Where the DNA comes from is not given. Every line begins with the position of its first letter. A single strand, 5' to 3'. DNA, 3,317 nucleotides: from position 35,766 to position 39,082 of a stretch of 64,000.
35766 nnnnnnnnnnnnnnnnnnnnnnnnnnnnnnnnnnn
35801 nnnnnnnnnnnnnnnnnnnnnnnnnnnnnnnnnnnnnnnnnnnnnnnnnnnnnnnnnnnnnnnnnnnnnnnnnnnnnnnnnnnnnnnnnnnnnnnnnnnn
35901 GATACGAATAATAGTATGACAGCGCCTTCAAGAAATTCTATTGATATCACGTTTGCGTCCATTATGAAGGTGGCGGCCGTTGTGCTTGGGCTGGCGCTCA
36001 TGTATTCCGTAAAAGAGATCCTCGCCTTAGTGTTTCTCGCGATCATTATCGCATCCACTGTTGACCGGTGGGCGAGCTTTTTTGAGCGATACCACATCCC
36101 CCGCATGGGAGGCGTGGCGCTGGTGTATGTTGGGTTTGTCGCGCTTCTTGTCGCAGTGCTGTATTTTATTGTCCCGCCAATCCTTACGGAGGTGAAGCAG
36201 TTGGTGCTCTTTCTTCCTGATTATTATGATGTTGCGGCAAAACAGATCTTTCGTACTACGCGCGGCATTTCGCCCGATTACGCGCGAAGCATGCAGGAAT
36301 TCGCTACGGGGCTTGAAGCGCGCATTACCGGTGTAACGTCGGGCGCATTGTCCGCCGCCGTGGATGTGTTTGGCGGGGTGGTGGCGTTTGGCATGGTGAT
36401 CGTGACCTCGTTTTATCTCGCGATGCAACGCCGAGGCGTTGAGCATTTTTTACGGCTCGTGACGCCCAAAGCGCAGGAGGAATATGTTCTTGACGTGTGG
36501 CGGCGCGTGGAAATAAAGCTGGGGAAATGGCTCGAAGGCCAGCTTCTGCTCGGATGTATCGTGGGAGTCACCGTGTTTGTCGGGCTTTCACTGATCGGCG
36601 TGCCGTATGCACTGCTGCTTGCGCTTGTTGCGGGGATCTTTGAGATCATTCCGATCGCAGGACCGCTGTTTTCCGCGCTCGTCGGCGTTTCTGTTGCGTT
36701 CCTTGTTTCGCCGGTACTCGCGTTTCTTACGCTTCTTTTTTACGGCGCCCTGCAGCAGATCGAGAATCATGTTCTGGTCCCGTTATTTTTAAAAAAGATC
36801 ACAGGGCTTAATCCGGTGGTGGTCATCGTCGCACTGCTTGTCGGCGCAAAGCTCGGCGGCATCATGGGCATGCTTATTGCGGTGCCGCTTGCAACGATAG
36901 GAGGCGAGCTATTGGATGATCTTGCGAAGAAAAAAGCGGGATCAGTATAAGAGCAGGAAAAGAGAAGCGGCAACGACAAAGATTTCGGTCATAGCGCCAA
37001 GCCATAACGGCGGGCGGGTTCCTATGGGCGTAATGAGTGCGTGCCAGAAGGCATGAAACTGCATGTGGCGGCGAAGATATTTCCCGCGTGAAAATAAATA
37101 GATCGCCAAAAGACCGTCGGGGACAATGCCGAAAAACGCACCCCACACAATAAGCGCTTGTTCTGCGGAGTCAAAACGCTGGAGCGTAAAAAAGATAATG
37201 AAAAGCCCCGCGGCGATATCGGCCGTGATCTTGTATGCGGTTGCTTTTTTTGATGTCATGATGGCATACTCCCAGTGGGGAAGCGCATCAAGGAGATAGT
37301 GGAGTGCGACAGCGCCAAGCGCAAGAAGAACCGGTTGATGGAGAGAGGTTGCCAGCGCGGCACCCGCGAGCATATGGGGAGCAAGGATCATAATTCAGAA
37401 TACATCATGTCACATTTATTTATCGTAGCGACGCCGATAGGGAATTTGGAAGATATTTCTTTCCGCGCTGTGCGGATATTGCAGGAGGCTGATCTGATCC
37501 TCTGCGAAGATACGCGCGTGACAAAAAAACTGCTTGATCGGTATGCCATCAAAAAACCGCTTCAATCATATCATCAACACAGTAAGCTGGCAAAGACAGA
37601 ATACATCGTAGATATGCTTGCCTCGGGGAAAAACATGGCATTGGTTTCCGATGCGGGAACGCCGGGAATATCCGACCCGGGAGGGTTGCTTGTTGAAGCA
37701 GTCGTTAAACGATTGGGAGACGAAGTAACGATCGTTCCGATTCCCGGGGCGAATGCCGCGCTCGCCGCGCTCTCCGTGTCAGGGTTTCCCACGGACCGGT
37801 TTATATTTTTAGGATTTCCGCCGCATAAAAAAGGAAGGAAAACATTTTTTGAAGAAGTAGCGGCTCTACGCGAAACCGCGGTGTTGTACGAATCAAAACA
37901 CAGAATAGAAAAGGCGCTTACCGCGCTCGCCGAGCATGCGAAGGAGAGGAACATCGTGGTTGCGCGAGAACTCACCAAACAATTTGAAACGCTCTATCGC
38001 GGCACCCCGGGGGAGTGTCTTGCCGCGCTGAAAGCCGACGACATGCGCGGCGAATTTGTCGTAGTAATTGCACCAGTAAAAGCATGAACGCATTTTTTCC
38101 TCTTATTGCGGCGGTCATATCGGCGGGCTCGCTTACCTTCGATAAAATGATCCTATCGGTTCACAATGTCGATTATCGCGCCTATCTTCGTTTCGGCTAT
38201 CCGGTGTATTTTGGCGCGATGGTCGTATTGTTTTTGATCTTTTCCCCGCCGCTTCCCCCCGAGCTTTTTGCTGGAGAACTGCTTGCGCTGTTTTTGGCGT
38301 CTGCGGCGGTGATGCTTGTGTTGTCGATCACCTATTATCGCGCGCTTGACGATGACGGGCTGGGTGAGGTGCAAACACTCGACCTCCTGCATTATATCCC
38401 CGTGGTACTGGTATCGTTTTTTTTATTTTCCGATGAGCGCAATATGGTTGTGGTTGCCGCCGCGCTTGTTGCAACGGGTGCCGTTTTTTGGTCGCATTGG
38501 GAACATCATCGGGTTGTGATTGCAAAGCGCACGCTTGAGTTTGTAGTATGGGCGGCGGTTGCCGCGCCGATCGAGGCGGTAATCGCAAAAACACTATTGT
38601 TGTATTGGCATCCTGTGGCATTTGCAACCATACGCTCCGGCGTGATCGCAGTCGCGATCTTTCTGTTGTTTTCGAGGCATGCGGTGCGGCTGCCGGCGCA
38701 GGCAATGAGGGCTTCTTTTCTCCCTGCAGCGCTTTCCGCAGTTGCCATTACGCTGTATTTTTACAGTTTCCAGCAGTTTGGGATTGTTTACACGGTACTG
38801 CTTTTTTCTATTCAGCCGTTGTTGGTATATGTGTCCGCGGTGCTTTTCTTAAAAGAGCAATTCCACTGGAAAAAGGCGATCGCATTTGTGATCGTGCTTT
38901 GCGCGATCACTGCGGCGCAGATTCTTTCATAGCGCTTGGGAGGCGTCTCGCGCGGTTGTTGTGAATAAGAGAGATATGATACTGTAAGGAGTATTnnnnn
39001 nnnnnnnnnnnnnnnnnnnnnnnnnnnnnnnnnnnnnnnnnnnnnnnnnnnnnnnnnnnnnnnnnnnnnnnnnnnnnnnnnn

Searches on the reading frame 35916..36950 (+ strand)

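Call 9: search_protein_families(library=pfam, proteins=[window:35916-36950:+], max_evalue=0.0001)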
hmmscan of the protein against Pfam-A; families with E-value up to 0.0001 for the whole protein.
window:35916-36950:+ (344 aa): 1 family
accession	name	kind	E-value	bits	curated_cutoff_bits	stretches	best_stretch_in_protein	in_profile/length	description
PF01594.21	AI-2E_transport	-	2.1e-56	191.9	34.3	1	20-335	6-325/327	AI-2E family transporter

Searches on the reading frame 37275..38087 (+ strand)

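Call 9: search_protein_families(library=pfam, proteins=[window:37275-38087:+], max_evalue=0.0001)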
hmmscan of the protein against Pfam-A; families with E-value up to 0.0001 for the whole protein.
window:37275-38087:+ (270 aa): 1 family
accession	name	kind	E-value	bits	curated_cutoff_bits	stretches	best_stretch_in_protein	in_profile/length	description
PF00590.25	TP_methylase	-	3.9e-36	125.4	27.8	1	48-246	2-209/212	Tetrapyrrole (Corrin/Porphyrin) Methylases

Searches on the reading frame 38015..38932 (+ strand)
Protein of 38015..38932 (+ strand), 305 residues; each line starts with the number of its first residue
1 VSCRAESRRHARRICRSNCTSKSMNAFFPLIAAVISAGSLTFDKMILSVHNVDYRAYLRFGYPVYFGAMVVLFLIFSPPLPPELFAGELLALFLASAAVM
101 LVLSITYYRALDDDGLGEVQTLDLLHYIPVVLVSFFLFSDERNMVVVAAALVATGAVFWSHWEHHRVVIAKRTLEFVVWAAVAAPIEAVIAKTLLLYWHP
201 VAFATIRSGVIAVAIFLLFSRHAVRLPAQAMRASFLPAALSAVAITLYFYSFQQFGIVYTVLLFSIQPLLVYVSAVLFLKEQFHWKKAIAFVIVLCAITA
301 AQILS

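Call 75: search_protein_families(library=pfam, proteins=[window:38015-38932:+], max_evalue=0.01)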
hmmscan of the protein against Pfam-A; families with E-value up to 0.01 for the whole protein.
window:38015-38932:+ (305 aa): 1 family
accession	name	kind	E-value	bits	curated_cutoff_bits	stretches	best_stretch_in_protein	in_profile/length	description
PF00892.27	EamA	-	9.7e-13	49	28.2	1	177-299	7-131/135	EamA-like transporter family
